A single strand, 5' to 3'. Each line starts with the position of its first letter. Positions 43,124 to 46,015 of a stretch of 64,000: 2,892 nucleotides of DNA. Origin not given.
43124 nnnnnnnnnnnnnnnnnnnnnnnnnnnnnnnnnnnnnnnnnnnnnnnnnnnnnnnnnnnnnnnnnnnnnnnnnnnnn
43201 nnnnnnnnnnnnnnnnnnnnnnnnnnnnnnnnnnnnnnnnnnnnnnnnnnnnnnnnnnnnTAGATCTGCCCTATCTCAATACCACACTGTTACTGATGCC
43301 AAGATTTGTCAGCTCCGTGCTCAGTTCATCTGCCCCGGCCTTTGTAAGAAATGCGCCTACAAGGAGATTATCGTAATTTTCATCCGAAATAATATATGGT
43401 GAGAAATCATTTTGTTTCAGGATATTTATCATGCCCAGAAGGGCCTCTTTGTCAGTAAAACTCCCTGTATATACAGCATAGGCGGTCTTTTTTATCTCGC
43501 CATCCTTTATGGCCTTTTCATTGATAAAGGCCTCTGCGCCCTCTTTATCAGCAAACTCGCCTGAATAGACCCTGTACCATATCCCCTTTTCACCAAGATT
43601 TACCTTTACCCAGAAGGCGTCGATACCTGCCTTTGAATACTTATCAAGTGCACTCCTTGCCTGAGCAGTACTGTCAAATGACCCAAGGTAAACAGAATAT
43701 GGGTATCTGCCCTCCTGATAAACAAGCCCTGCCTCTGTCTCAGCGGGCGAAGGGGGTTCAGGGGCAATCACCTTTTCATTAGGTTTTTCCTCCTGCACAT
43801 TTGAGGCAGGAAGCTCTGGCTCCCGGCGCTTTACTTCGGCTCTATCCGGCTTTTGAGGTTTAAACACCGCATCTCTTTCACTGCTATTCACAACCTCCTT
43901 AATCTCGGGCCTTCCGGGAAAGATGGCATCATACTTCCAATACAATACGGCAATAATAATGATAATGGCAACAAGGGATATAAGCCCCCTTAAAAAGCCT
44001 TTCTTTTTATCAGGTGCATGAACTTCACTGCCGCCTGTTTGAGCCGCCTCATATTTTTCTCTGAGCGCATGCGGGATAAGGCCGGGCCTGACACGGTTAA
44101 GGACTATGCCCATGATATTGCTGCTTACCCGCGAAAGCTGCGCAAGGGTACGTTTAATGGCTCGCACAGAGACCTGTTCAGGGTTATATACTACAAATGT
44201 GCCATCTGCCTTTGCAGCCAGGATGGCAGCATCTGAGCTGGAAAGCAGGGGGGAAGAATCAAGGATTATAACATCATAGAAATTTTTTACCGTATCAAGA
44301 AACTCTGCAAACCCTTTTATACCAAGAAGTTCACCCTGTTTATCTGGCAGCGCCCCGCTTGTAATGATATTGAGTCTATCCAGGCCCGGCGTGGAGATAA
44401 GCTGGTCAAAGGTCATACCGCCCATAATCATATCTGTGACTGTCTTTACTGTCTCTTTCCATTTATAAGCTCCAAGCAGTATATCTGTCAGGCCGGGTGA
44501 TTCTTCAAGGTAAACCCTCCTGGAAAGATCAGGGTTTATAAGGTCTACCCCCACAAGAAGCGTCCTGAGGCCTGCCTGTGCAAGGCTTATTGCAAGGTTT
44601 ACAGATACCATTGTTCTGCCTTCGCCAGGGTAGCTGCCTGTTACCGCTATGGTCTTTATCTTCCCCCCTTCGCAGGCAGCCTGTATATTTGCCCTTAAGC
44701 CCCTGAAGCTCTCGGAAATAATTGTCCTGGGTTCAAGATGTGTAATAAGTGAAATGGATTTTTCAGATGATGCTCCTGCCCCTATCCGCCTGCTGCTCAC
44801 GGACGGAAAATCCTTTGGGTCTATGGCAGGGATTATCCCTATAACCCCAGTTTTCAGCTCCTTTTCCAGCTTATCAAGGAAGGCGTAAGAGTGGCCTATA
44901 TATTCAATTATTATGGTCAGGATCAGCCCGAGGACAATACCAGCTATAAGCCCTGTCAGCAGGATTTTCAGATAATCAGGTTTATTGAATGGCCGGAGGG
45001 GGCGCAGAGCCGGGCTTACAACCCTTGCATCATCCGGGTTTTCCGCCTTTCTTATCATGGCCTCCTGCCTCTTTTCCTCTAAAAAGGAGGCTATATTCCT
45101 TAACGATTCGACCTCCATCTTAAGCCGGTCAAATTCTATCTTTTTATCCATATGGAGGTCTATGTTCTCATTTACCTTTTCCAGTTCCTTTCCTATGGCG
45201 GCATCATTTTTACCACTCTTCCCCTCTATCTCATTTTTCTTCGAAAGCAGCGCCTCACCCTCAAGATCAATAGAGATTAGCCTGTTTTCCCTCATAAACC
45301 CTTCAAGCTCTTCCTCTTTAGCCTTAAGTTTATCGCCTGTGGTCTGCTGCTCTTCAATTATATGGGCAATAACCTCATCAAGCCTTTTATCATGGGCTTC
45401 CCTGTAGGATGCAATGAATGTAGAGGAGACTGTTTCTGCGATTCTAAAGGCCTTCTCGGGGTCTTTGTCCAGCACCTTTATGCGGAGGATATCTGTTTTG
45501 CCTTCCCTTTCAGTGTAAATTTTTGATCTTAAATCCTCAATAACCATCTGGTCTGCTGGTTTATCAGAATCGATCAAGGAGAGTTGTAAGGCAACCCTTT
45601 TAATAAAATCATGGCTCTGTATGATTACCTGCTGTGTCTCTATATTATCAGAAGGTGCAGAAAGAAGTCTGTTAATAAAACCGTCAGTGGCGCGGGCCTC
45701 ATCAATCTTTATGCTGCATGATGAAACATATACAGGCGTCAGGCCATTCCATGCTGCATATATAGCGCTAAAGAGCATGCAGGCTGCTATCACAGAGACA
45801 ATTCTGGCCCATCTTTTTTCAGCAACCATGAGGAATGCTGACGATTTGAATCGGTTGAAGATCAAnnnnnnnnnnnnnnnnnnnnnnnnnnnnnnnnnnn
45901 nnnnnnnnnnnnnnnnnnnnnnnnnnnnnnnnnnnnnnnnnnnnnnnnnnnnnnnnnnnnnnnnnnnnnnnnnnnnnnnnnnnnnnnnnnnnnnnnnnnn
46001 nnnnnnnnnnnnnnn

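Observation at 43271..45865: PCP-2a-like protein with Walker-A Lys-to-Arg, and a third TM helix plus twin SPOR domains in place of the tyrosine cluster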

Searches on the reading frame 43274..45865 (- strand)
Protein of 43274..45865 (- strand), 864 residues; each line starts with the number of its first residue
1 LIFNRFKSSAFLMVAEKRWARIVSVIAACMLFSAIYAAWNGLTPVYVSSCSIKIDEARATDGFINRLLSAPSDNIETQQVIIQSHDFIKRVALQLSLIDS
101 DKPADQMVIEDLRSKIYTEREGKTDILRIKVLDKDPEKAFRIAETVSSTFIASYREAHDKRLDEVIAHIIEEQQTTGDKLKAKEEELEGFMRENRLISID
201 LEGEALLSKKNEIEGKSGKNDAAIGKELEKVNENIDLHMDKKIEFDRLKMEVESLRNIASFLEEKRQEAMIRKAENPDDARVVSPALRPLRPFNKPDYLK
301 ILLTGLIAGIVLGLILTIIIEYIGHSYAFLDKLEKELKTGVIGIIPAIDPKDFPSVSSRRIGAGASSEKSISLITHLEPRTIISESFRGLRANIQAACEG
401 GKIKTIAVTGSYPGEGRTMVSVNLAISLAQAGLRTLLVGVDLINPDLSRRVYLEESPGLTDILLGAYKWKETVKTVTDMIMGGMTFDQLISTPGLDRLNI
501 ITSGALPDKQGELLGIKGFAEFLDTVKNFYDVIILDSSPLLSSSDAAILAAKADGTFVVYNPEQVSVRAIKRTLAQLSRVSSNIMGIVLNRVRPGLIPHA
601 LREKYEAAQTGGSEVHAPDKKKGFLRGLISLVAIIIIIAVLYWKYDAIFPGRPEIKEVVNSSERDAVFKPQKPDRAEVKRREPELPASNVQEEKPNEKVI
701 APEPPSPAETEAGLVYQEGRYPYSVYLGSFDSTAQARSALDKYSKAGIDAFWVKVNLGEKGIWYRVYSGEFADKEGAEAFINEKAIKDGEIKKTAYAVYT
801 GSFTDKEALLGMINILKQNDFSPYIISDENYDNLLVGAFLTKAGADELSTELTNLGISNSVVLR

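Call 3: search_protein_families(library=pfam, proteins=[window:43274-45865:-], max_evalue=1)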
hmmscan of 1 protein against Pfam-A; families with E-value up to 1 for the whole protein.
window:43274-45865:- (864 aa): 7 families
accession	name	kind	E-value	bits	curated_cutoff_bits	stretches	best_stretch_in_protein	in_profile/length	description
PF05036.18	SPOR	-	7.6e-18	65.1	21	2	721-782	3-62/76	SPOR domain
PF13614.12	AAA_31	-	7.5e-13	49.2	27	1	404-583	2-170/177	AAA domain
PF01656.29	CbiA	-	1.8e-08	34.8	25.4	1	406-610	1-101/125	CobQ/CobB/MinD/ParA nucleotide binding domain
PF10609.15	ParA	-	2.1e-07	31.1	27.1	1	405-591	5-174/246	NUBPL iron-transfer P-loop NTPase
PF13807.11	GNVR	-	0.0016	18.8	27.7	1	247-319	8-79/82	G-rich domain on putative tyrosine kinase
PF02706.20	Wzz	-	0.0041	17.9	25.5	1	17-92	14-88/91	Chain length determinant protein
PF02374.21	ArsA_ATPase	-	0.0075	15.9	24.3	1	556-594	208-247/305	Anion-transporting ATPase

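Call 4: search_protein_families(library=ncbifam, proteins=[window:43274-45865:-], max_evalue=1)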
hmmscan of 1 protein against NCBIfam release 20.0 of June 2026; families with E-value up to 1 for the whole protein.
window:43274-45865:- (864 aa): 26 families (the best 25 are shown)
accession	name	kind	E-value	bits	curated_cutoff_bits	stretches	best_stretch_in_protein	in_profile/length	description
TIGR01005.1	eps_transp_fam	subfamily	1.7e-39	135.7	411.7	2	240-594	373-720/754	exopolysaccharide transport protein family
TIGR01007.1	eps_fam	subfamily_domain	2.4e-39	135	108.05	1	385-592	1-190/204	polysaccharide biosynthesis tyrosine autokinase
TIGR03018.1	pepcterm_TyrKin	hypoth_equivalog_domain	2.1e-31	108.9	230.65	1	373-590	1-207/207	XrtA-associated tyrosine autokinase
NF008568.0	PRK11519.1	equivalog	2.6e-30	105.3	1068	1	222-592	349-698/720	tyrosine-protein kinase Wzc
TIGR03029.1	EpsG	equivalog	4.5e-30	104.7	313.8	1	369-590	69-273/274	chain length determinant protein tyrosine kinase EpsG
NF007350.0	PRK09841.1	equivalog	4.4e-26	91.2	1248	1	226-592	353-703/726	tyrosine-protein kinase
TIGR03007.1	pepcterm_ChnLen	equivalog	7e-15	54.2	278.85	2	12-197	8-194/498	XrtA system polysaccharide chain length determinant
TIGR01969.1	minD_arch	subfamily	2.2e-11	43.4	201.75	2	520-593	99-171/251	cell division ATPase MinD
TIGR01968.1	minD_bact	equivalog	1.8e-10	40.6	212.9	1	405-597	3-178/261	septum site-determining protein MinD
TIGR03815.1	CpaE_hom_Actino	equivalog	6.1e-09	35.5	154.45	1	404-600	112-292/340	septum site-determining protein Ssd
TIGR01006.1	polys_exp_MPA1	subfamily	2.9e-08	33.4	296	2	26-148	28-142/226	CspC family polysaccharide chain length determinant protein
NF010443.0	PRK13869.1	subfamily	2.1e-07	30.1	446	1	380-568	96-289/405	plasmid-partitioning protein RepA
TIGR03453.1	partition_RepA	equivalog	3.1e-07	29.6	348.45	1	380-579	81-283/387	plasmid partitioning protein RepA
NF047398.1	AAA_KGGVGR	domain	4.7e-07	30.3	90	1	413-577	12-189/190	KGGVGR-motif variant AAA ATPase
NF041136.1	MrpORP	equivalog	4.6e-06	26.1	450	1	405-457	7-59/365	iron-sulfur cluster carrier protein MrpORP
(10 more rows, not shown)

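Call 8: find_homologous_proteins(query=window:43274-45865:-)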
Query window:43274-45865:- (864 aa): 139 proteins with E <= 0.001 among 8000 candidates; the best 120 are listed.
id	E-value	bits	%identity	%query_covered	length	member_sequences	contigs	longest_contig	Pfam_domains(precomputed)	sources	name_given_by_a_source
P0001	0.0e+0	1891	100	100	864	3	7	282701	PF05036.19,PF10609.16,PF01656.30,PF13614.13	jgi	-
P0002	0.0e+0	1290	71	99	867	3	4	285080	PF05036.19,PF10609.16,PF01656.30,PF13614.13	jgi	jgi:Mrp family chromosome partitioning ATPase/uncharacterized protein involved in exopolysaccharide 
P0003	0.0e+0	1277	68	100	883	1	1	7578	PF05036.19,PF10609.16,PF01656.30,PF13614.13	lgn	-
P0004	0.0e+0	1242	68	100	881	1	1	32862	PF02706.21,PF05036.19,PF10609.16,PF01656.30,PF13614.13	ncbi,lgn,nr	ncbi:MAG: SPOR domain-containing protein [Deltaproteobacteria bacterium]|nr:SPOR domain-containing p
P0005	0.0e+0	1223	66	100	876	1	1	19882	PF05036.19,PF13614.13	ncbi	-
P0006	0.0e+0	1191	64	100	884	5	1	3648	PF05036.19,PF10609.16,PF01656.30,PF13614.13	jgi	-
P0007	0.0e+0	1182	65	100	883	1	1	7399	PF05036.19,PF10609.16,PF01656.30,PF13614.13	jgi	jgi:Mrp family chromosome partitioning ATPase/uncharacterized protein involved in exopolysaccharide 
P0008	9.8e-213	727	42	99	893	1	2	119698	PF05036.19,PF10609.16,PF01656.30,PF13614.13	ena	-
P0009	2.8e-204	699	44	96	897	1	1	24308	PF05036.19,PF10609.16,PF01656.30,PF13614.13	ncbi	-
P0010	2.2e-197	676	44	97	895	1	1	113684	PF02706.21,PF05036.19,PF10609.16,PF01656.30,PF13614.13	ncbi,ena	-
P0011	2.1e-189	650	42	97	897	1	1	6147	PF05036.19,PF01656.30,PF13614.13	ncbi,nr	ncbi:MAG: SPOR domain-containing protein [Deltaproteobacteria bacterium]|nr:SPOR domain-containing p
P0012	1.1e-185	637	42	96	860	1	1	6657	PF05036.19,PF01656.30,PF13614.13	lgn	-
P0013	4.4e-183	629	39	100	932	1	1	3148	PF05036.19,PF10609.16,PF01656.30,PF13614.13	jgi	jgi:Mrp family chromosome partitioning ATPase/uncharacterized protein involved in exopolysaccharide 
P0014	8.6e-174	598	39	99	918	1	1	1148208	PF05036.19,PF01656.30,PF13614.13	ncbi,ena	-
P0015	9.6e-168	578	38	99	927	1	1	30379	PF05036.19,PF10609.16,PF01656.30,PF13614.13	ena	-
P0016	2.2e-167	577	38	75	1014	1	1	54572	PF05036.19,PF10609.16,PF01656.30,PF13614.13,PF13807.12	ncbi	-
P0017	1.0e-163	565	38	74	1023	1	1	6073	PF05036.19,PF10609.16,PF01656.30,PF13614.13,PF13807.12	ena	-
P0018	2.3e-162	560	37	89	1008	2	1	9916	PF05036.19,PF10609.16,PF01656.30,PF13614.13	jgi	-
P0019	5.9e-162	559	40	75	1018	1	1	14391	PF02706.21,PF05036.19,PF10609.16,PF01656.30,PF13614.13,PF13807.12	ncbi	ncbi:SPOR domain-containing protein [Thermodesulfobacteriota bacterium]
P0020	8.0e-162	559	39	75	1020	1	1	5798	PF02706.21,PF05036.19,PF10609.16,PF01656.30,PF13614.13,PF13807.12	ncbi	-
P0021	1.5e-161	558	40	51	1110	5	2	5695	PF02706.21,PF05036.19,PF01656.30,PF13614.13,PF13807.12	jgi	jgi:capsular exopolysaccharide synthesis family protein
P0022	1.4e-159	551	38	74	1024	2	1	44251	PF02706.21,PF05036.19,PF10609.16,PF01656.30,PF13614.13,PF13807.12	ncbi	ncbi:SPOR domain-containing protein [Thermodesulfobacteriota bacterium]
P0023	9.4e-159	548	39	74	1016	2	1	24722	PF05036.19,PF10609.16,PF01656.30,PF13614.13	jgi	jgi:succinoglycan biosynthesis transport protein ExoP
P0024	1.3e-158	548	34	74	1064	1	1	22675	PF02706.21,PF05036.19,PF10609.16,PF01656.30,PF13614.13,PF13807.12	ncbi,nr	ncbi:MAG: polysaccharide biosynthesis tyrosine autokinase [Deltaproteobacteria bacterium]|nr:polysac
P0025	3.6e-156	540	38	74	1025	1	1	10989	PF02706.21,PF05036.19,PF10609.16,PF01656.30,PF13614.13,PF13807.12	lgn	-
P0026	1.9e-155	537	38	74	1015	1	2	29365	PF05036.19,PF01656.30,PF13614.13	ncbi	ncbi:SPOR domain-containing protein [Thermodesulfobacteriota bacterium]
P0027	6.0e-155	536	45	45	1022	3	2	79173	PF02706.21,PF05036.19,PF10609.16,PF01656.30,PF13614.13,PF13807.12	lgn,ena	-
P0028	3.1e-154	533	35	74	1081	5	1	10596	PF02706.21,PF05036.19,PF10609.16,PF01656.30,PF13614.13,PF13807.12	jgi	-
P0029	3.0e-153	530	36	75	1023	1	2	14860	PF02706.21,PF05036.19,PF10609.16,PF01656.30,PF13614.13,PF13807.12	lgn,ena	-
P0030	2.9e-152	527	43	48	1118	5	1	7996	PF05036.19,PF10609.16,PF01656.30,PF13614.13,PF13807.12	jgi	-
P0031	4.9e-151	523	35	75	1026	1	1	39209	PF02706.21,PF05036.19,PF01656.30,PF13614.13,PF13807.12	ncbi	ncbi:MAG: SPOR domain-containing protein [Thermodesulfobacteriota bacterium]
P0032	5.0e-151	523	43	45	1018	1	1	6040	PF02706.21,PF05036.19,PF10609.16,PF01656.30,PF13614.13,PF13807.12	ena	-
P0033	1.4e-148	515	35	76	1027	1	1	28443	PF02706.21,PF05036.19,PF10609.16,PF01656.30,PF13614.13,PF13807.12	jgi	jgi:capsular exopolysaccharide synthesis family protein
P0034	1.4e-147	511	35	76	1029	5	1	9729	PF02706.21,PF05036.19,PF10609.16,PF01656.30,PF13614.13,PF13807.12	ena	-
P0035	5.2e-147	510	42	45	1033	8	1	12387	PF02706.21,PF05036.19,PF10609.16,PF01656.30,PF13614.13,PF13807.12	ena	-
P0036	7.6e-147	509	35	76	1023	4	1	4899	PF02706.21,PF05036.19,PF10609.16,PF01656.30,PF13614.13,PF13807.12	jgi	-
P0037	3.2e-145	504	35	76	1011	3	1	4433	PF02706.21,PF05036.19,PF10609.16,PF01656.30,PF13614.13,PF13807.12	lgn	-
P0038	6.6e-145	503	36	75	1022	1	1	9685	PF05036.19,PF10609.16,PF01656.30,PF13614.13,PF13807.12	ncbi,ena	-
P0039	1.7e-144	501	34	76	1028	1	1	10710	PF02706.21,PF05036.19,PF10609.16,PF01656.30,PF13614.13,PF13807.12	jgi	jgi:polysaccharide biosynthesis transport protein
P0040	8.7e-144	499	35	76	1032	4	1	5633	PF02706.21,PF05036.19,PF10609.16,PF01656.30,PF13614.13,PF13807.12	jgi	jgi:succinoglycan biosynthesis transport protein ExoP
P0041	2.1e-143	498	35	74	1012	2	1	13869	PF02706.21,PF05036.19,PF10609.16,PF01656.30,PF13614.13,PF13807.12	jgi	jgi:succinoglycan biosynthesis transport protein ExoP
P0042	1.1e-142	495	43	45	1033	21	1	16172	PF02706.21,PF05036.19,PF10609.16,PF01656.30,PF13614.13,PF13807.12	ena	-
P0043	1.9e-142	494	44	43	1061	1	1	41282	PF02706.21,PF05036.19,PF01656.30,PF13614.13,PF13807.12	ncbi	-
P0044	7.2e-141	489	34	74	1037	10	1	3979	PF02706.21,PF05036.19,PF10609.16,PF01656.30,PF13614.13,PF13807.12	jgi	jgi:succinoglycan biosynthesis transport protein ExoP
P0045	1.0e-140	489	41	44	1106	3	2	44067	PF02706.21,PF05036.19,PF01656.30,PF13614.13,PF13807.12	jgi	-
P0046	2.1e-138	481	41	44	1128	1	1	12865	PF02706.21,PF05036.19,PF10609.16,PF01656.30,PF13614.13,PF13807.12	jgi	-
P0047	2.9e-138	481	35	76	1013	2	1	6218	PF02706.21,PF05036.19,PF10609.16,PF01656.30,PF13614.13,PF13807.12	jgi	jgi:succinoglycan biosynthesis transport protein ExoP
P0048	5.4e-137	476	42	43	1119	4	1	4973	PF02706.21,PF05036.19,PF10609.16,PF01656.30,PF13614.13,PF13807.12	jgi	jgi:succinoglycan biosynthesis transport protein ExoP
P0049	6.0e-137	476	40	44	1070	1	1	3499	PF05036.19,PF01656.30,PF13614.13,PF13807.12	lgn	-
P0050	8.0e-137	476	41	44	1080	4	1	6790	PF02706.21,PF05036.19,PF01656.30,PF13614.13,PF13807.12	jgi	jgi:capsular exopolysaccharide synthesis family protein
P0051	1.1e-136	475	41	43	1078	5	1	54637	PF02706.21,PF05036.19,PF01656.30,PF13614.13,PF13807.12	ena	-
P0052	6.0e-136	473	40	45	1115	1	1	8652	PF02706.21,PF05036.19,PF10609.16,PF01656.30,PF13614.13,PF13807.12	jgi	jgi:succinoglycan biosynthesis transport protein ExoP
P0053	2.2e-135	471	40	45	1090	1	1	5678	PF05036.19,PF01656.30,PF13614.13,PF13807.12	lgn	-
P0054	4.2e-135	470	42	43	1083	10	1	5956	PF05036.19,PF01656.30,PF13614.13,PF13807.12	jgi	-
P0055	7.5e-135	469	41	43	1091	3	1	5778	PF05036.19,PF01656.30,PF13614.13,PF13807.12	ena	-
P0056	7.6e-134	466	40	43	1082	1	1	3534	PF05036.19,PF01656.30,PF13614.13,PF13807.12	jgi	jgi:polysaccharide biosynthesis transport protein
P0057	1.0e-133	466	44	43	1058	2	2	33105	PF05036.19,PF10609.16,PF01656.30,PF13614.13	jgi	jgi:succinoglycan biosynthesis transport protein ExoP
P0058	2.1e-133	465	33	74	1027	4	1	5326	PF05036.19,PF01656.30,PF13614.13,PF13807.12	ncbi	-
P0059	5.3e-133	463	40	43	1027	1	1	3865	PF05036.19,PF01656.30,PF13614.13,PF13807.12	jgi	jgi:capsular exopolysaccharide synthesis family protein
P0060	1.0e-132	462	40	45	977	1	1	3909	PF05036.19,PF01656.30,PF13614.13,PF13807.12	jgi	-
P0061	1.5e-132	462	42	44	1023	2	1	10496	PF05036.19,PF10609.16,PF01656.30,PF13614.13,PF13807.12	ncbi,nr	ncbi:MAG: polysaccharide biosynthesis tyrosine autokinase [Deltaproteobacteria bacterium]|nr:polysac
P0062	5.3e-132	460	38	44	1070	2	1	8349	PF05036.19,PF01656.30,PF13614.13,PF13807.12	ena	-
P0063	7.2e-132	459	40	45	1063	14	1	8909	PF05036.19,PF01656.30,PF13614.13,PF13807.12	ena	-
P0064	1.7e-131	458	37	43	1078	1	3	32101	PF05036.19,PF10609.16,PF01656.30,PF13614.13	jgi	jgi:succinoglycan biosynthesis transport protein ExoP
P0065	5.1e-131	457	33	72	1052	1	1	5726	PF02706.21,PF05036.19,PF10609.16,PF01656.30,PF13614.13,PF13807.12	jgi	jgi:capsular exopolysaccharide synthesis family protein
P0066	4.8e-126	440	45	57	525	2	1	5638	PF05036.19,PF10609.16,PF01656.30,PF13614.13,PF02374.22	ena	-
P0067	1.0e-122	429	43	46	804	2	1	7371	PF05036.19,PF10609.16,PF01656.30,PF13614.13,PF13807.12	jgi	jgi:capsular exopolysaccharide synthesis family protein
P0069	1.9e-120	422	39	47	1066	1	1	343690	PF02706.21,PF05036.19,PF01656.30,PF13614.13,PF13807.12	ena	-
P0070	4.9e-120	420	38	45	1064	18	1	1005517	PF05036.19,PF01656.30,PF13614.13,PF13807.12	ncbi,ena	-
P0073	1.6e-117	412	39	45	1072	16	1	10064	PF02706.21,PF05036.19,PF01656.30,PF13614.13,PF13807.12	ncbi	-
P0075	1.7e-113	399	40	45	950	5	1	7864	PF05036.19,PF01656.30,PF13614.13,PF13807.12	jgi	jgi:capsular exopolysaccharide synthesis family protein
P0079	6.7e-109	383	38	67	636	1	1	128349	PF05036.19,PF01656.30,PF13614.13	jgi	jgi:Mrp family chromosome partitioning ATPase/cell division septation protein DedD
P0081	9.4e-103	363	37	67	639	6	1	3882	PF05036.19,PF10609.16,PF01656.30,PF13614.13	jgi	-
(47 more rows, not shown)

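Call 11: find_encoding_contigs(protein=P0001, flank=10000, max_places=3)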
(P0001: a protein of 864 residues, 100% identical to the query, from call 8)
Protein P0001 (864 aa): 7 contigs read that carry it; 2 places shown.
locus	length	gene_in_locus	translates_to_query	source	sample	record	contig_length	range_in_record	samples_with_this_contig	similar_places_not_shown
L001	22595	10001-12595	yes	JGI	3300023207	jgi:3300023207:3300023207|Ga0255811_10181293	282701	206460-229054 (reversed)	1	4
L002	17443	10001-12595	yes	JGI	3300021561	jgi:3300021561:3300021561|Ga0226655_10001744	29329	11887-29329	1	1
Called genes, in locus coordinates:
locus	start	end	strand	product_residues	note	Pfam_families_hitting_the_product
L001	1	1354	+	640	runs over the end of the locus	PF00012:HSP70, PF06723:MreB_Mbl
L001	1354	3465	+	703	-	PF13432:TPR_16 (faint), PF04348:LppC (weak), PF13458:Peripla_BP_6, PF01094:ANF_receptor, PF13458:Peripla_BP_6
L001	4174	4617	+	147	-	-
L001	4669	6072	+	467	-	-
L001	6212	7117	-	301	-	-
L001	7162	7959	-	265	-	PF00551:Formyl_trans_N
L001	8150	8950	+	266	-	PF05621:TniB, PF13191:AAA_16 (faint), PF13401:AAA_22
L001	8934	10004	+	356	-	PF13487:HD_5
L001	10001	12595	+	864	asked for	PF10609:ParA (faint), PF13614:AAA_31, PF01656:CbiA, PF05036:SPOR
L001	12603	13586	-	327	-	PF04055:Radical_SAM, PF06968:BATS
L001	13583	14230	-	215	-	PF13500:AAA_26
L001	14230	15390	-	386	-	PF00155:Aminotran_1_2, PF01053:Cys_Met_Meta_PP (weak)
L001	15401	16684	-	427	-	PF00202:Aminotran_3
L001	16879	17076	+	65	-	-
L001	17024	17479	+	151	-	PF19502:DUF6036 (weak)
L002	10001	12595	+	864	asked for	PF10609:ParA (faint), PF13614:AAA_31, PF01656:CbiA, PF05036:SPOR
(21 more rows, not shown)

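Call 12: find_encoding_contigs(protein=P0002, flank=10000, max_places=1)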
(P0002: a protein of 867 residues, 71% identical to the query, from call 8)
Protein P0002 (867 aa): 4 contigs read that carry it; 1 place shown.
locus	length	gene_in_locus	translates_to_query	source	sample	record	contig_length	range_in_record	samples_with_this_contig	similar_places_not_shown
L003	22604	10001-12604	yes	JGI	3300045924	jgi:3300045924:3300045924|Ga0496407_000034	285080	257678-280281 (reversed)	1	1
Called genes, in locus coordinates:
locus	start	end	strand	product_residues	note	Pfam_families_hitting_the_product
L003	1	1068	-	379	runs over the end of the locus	PF13495:Phage_int_SAM_4, PF00589:Phage_integrase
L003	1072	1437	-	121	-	-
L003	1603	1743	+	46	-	-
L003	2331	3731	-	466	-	PF01548:DEDD_Tnp_IS110, PF02371:Transposase_20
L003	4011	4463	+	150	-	-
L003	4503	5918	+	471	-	-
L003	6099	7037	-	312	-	-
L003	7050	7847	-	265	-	PF00551:Formyl_trans_N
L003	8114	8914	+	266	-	PF05621:TniB, PF13401:AAA_22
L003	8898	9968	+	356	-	PF13487:HD_5, PF01966:HD (weak)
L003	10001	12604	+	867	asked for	PF01656:CbiA (faint), PF10609:ParA (weak), PF13614:AAA_31, PF05036:SPOR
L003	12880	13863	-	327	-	PF04055:Radical_SAM, PF06968:BATS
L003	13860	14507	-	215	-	PF13500:AAA_26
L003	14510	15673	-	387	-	PF00155:Aminotran_1_2, PF01053:Cys_Met_Meta_PP (weak)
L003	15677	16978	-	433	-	PF00202:Aminotran_3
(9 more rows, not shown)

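Call 13: find_encoding_contigs(protein=P0004, flank=10000, max_places=1)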
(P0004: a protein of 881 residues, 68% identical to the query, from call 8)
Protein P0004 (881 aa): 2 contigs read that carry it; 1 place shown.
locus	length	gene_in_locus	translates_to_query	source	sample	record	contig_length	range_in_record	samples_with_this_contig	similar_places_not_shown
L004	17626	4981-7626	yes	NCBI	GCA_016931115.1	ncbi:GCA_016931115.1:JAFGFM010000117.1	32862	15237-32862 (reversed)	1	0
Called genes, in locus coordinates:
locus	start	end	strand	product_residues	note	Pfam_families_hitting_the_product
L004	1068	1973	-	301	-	-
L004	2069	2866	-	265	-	PF00551:Formyl_trans_N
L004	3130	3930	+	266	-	PF05621:TniB (weak), PF13191:AAA_16 (faint), PF13401:AAA_22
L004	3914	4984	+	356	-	PF13487:HD_5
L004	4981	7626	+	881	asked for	PF02706:Wzz (faint), PF01656:CbiA (faint), PF10609:ParA (weak), PF13614:AAA_31, PF05036:SPOR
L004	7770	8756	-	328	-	PF04055:Radical_SAM, PF06968:BATS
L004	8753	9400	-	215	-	PF13500:AAA_26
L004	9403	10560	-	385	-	PF00155:Aminotran_1_2, PF01053:Cys_Met_Meta_PP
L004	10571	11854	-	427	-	PF00202:Aminotran_3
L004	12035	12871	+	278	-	-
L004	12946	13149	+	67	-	-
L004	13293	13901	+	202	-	PF09998:DUF2239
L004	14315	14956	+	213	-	PF00583:Acetyltransf_1, PF13508:Acetyltransf_7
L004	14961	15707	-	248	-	PF20260:PUA_4, PF04452:Methyltrans_RNA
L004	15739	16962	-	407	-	PF00155:Aminotran_1_2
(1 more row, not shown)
